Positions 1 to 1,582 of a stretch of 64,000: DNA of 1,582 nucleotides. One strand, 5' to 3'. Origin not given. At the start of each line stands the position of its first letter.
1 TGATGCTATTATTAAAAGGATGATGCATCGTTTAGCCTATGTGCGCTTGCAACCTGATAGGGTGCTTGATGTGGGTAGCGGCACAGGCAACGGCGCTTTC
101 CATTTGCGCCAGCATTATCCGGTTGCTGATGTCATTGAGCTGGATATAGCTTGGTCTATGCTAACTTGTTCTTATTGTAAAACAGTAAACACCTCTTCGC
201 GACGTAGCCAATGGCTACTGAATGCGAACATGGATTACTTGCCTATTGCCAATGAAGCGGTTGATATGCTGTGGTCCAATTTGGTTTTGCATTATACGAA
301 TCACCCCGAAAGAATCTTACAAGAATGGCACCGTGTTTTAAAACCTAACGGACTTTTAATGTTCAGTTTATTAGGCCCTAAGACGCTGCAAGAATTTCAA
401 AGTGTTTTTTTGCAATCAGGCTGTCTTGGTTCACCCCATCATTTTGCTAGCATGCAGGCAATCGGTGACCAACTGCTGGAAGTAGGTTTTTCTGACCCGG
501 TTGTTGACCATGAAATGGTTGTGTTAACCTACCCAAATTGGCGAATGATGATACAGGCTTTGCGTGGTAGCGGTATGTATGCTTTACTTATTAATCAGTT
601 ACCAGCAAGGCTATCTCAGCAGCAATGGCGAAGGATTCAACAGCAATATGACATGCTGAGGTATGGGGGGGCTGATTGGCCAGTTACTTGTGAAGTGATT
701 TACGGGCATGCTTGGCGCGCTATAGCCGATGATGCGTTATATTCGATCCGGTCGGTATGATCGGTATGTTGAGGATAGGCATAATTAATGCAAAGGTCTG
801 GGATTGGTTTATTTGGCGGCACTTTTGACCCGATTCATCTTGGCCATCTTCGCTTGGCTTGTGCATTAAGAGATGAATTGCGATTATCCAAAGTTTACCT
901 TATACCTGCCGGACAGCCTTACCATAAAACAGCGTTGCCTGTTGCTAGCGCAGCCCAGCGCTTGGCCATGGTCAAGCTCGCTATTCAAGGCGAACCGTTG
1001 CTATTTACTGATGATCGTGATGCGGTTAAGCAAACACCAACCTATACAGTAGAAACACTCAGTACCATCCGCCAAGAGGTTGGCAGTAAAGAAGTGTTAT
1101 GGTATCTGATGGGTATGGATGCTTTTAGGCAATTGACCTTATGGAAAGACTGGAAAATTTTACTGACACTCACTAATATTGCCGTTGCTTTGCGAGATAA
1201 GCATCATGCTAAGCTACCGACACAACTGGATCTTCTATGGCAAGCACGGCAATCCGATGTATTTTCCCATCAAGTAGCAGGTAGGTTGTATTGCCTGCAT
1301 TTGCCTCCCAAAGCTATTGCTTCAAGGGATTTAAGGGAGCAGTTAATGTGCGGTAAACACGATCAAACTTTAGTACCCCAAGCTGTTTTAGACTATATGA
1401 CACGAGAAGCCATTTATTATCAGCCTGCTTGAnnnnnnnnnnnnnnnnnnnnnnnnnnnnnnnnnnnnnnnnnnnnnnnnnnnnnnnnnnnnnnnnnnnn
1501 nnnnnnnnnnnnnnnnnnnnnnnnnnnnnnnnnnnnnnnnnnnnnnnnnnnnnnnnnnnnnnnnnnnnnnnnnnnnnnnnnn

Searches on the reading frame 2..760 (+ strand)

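Call 66: search_protein_families(library=ncbifam, max_evalue=1e-12, proteins=[window:2-760:+])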
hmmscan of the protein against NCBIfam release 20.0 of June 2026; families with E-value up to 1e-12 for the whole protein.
window:2-760:+ (252 aa): 5 families
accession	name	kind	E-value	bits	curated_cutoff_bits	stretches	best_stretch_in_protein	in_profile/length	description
TIGR02072.1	BioC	equivalog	1.3e-39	136.5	184.95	1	3-239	19-244/244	malonyl-ACP O-methyltransferase BioC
NF045667.1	MTase_DVU1556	equivalog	2.6e-16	59.7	155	1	14-145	18-145/213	DVU_1556 family methyltransferase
NF007610.0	PRK10258.1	equivalog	1.8e-14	53.7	342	1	18-218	43-232/251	malonyl-ACP O-methyltransferase BioC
TIGR01934.1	MenG_MenH_UbiE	subfamily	1.6e-13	50.5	158.35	1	9-121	32-141/223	ubiquinone/menaquinone biosynthesis methyltransferase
NF008823.0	PRK11873.1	subfamily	3e-13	49.9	263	1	19-171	79-231/272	arsenite methyltransferase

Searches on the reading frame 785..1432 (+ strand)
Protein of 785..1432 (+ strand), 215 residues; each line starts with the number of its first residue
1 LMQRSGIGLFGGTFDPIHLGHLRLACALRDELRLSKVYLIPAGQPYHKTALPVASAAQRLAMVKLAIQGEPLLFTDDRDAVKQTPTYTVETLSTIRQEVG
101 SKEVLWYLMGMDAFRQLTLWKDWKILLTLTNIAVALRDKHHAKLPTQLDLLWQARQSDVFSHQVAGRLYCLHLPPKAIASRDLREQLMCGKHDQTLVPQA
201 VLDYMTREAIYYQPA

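Call 66: search_protein_families(library=ncbifam, max_evalue=1e-12, proteins=[window:785-1432:+])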
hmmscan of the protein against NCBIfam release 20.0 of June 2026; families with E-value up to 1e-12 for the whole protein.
window:785-1432:+ (215 aa): 8 families
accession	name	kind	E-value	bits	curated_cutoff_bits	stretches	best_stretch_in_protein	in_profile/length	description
NF000839.0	PRK00071.1-1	equivalog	6.4e-58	196.2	187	1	7-213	8-217/219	nicotinate-nucleotide adenylyltransferase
TIGR00482.1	TIGR00482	equivalog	1.4e-41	142.7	112.45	1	9-211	1-194/194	nicotinate (nicotinamide) nucleotide adenylyltransferase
NF000840.1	PRK00071.1-3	equivalog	2.7e-40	138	150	1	3-212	4-199/201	nicotinate-nucleotide adenylyltransferase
NF005410.0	PRK06973.1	equivalog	1.3e-35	122.8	214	1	6-212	23-242/243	nicotinate-nucleotide adenylyltransferase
NF000841.0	PRK00071.1-4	equivalog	3.3e-30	105.3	197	1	3-212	5-193/194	nicotinate-nucleotide adenylyltransferase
NF005519.0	PRK07152.1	equivalog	2e-27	96.1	315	1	7-213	3-186/361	nicotinate-nucleotide adenylyltransferase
NF000843.0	PRK00071.2-2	equivalog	2.8e-24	85.8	240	1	4-187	11-197/212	nicotinate-nucleotide adenylyltransferase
NF000845.0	PRK00071.2-4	equivalog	1.2e-14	54.2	210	1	6-140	9-140/197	nicotinate-nucleotide adenylyltransferase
